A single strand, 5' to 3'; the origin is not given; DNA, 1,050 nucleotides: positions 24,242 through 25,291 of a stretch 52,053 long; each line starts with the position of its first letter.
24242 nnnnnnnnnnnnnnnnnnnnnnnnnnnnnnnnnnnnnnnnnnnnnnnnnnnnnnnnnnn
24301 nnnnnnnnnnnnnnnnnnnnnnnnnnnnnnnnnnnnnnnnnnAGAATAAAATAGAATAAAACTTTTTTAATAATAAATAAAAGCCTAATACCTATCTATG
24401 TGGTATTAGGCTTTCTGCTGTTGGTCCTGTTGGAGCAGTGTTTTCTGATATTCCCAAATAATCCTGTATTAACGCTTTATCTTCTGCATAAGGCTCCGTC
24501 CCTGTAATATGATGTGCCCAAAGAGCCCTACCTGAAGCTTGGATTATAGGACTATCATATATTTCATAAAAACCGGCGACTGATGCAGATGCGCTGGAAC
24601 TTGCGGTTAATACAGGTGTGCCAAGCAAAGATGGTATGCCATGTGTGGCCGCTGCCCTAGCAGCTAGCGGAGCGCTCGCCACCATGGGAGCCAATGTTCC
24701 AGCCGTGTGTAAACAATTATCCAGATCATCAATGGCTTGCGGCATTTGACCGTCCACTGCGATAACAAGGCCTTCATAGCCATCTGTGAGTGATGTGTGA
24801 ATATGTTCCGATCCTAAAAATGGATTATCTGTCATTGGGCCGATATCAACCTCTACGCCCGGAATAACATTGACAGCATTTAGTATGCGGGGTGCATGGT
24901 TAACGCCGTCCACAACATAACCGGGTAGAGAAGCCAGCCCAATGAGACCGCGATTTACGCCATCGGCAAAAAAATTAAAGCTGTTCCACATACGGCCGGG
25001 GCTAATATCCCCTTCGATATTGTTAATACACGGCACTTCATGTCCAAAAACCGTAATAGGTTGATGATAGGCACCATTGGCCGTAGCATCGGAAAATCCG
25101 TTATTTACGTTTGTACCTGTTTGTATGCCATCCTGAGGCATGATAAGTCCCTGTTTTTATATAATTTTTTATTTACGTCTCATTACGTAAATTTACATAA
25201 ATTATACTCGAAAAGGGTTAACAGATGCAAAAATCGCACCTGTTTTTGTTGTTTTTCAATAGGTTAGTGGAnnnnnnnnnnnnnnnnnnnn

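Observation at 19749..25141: Four-gene orphan island between lepA and purH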

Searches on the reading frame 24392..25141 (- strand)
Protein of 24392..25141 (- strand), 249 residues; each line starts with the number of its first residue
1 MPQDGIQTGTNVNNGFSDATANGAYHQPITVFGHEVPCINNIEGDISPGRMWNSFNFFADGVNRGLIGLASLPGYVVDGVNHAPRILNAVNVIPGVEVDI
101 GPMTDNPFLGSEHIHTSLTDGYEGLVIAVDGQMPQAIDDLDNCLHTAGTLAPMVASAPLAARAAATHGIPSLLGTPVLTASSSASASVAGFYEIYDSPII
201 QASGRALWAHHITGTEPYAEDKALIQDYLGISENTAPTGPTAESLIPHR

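Call 3: search_protein_families(library=pfam, proteins=[window:24392-25141:-], max_evalue=1)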
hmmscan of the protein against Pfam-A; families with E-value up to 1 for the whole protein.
window:24392-25141:- (249 aa): 0 families

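Call 4: search_protein_families(library=ncbifam, proteins=[window:24392-25141:-], max_evalue=1)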
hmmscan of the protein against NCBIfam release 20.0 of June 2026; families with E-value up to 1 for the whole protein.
window:24392-25141:- (249 aa): 0 families

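Call 5: search_protein_families(library=padloc, proteins=[window:24392-25141:-], max_evalue=1)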
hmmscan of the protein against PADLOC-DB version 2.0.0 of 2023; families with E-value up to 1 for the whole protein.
window:24392-25141:- (249 aa): 0 families

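Call 6: search_protein_families(library=phrogs, proteins=[window:24392-25141:-], max_evalue=1)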
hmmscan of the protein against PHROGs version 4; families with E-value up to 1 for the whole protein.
window:24392-25141:- (249 aa): 0 families

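Call 16: search_solved_structures(query=window:24392-25141:-, max_evalue=10)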
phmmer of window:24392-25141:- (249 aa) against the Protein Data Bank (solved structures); distinct sequences matched with E-value up to 10: 0.

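Call 51: find_homologous_proteins(query=A5, max_evalue=0.01)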
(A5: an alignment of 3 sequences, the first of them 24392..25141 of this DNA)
Query A5 (3 sequences) (249 aa, profile of the alignment): 3 proteins with E <= 0.01 among 8000 candidates.
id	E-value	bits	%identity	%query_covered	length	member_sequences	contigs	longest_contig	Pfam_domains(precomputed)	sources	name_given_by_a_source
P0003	2.5e-168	577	48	42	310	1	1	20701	-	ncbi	-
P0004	1.3e-159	549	38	65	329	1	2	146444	-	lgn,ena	-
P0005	1.0e-87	313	100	100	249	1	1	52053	-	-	-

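Call 92: search_solved_structures(query=A5, max_evalue=10)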
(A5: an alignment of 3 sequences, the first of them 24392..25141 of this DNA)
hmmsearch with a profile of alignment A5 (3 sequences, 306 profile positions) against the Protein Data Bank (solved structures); distinct sequences matched with E-value up to 10: 1.
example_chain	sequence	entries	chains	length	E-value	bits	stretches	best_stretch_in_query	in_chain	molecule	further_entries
8vkx_L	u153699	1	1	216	0.49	13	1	238-284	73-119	VX22 light chain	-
